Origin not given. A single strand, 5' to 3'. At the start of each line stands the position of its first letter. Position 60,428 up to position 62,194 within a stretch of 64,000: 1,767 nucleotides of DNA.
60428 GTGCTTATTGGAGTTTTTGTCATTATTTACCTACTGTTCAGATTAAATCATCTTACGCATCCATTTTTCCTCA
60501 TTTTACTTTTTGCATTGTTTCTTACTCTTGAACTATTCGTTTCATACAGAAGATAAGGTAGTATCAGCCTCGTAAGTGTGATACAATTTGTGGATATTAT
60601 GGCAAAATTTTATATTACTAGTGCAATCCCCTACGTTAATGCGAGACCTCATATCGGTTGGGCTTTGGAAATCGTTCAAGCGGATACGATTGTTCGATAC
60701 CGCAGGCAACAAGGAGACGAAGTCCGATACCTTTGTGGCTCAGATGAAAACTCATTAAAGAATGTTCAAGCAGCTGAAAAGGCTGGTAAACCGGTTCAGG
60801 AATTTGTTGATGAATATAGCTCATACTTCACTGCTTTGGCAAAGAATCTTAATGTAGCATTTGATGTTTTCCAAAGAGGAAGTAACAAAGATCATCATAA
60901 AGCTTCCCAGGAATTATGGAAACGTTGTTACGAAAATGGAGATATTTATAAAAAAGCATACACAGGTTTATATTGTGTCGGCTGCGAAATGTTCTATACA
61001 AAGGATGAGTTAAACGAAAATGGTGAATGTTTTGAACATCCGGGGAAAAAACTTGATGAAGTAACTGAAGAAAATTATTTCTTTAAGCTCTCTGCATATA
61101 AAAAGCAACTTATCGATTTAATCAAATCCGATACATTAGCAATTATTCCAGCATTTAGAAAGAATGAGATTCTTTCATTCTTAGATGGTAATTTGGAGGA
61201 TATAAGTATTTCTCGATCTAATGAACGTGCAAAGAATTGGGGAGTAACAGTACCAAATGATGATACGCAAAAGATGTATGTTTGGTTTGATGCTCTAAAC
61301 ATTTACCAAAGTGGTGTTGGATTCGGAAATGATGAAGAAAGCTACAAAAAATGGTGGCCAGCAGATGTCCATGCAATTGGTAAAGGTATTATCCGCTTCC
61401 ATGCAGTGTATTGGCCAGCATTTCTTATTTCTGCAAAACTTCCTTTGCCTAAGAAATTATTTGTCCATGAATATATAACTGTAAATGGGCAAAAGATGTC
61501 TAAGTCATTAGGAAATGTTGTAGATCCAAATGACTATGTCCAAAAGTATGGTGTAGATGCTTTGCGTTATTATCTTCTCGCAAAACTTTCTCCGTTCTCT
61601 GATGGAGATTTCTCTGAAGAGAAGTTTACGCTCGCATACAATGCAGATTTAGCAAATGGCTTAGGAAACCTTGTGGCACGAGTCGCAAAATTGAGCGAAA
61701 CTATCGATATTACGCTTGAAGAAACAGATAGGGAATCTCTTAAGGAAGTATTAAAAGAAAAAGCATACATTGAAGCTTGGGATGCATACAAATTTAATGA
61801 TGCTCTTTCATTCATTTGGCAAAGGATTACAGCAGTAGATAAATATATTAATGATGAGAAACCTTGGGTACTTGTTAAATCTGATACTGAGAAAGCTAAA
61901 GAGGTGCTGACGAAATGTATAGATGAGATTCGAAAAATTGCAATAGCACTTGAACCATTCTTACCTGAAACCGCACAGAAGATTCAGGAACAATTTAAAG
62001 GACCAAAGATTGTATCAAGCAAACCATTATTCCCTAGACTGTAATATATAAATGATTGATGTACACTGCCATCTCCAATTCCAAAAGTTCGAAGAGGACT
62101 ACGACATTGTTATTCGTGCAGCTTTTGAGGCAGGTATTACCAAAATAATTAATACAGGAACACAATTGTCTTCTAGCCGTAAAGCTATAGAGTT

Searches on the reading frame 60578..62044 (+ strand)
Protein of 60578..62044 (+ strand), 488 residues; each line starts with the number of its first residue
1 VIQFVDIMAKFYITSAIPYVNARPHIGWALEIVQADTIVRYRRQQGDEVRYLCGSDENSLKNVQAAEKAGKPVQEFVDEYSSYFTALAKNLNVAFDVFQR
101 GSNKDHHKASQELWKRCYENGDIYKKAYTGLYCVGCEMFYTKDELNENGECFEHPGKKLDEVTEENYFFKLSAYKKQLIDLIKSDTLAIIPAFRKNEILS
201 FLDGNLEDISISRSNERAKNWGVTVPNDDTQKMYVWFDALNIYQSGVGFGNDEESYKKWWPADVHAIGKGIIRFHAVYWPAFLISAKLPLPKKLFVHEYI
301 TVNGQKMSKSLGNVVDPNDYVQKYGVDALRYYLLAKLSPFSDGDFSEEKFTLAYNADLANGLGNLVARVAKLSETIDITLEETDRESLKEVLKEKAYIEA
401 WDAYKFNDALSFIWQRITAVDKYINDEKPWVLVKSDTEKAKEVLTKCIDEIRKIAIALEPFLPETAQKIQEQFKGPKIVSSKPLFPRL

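Call 30: search_protein_families(library=pfam, proteins=[window:60578-62044:+], max_evalue=0.0001)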
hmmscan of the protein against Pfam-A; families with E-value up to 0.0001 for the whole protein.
window:60578-62044:+ (488 aa): 6 families
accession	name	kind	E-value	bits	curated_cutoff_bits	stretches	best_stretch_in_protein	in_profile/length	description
PF09334.17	tRNA-synt_1g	-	9.9e-102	341.1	20.1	1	12-369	2-390/391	tRNA synthetases class I (M)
PF00133.28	tRNA-synt_1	-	7.7e-33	114.3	22.7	2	231-336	297-404/414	tRNA synthetases class I (I, L, M and V)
PF01406.26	tRNA-synt_1e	-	1.4e-14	54.7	27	1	293-350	239-296/301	tRNA synthetases class I (C) catalytic domain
PF19303.5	Anticodon_3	-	9.2e-08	32.5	23.5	1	392-474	23-102/152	Anticodon binding domain of methionyl tRNA ligase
PF01921.24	tRNA-synt_1f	-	1.1e-06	28.3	27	0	295-335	270-311/360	tRNA synthetases class I (K)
PF08264.19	Anticodon_1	-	9.2e-06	26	25.1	1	395-486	13-105/148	Anticodon-binding domain of tRNA ligase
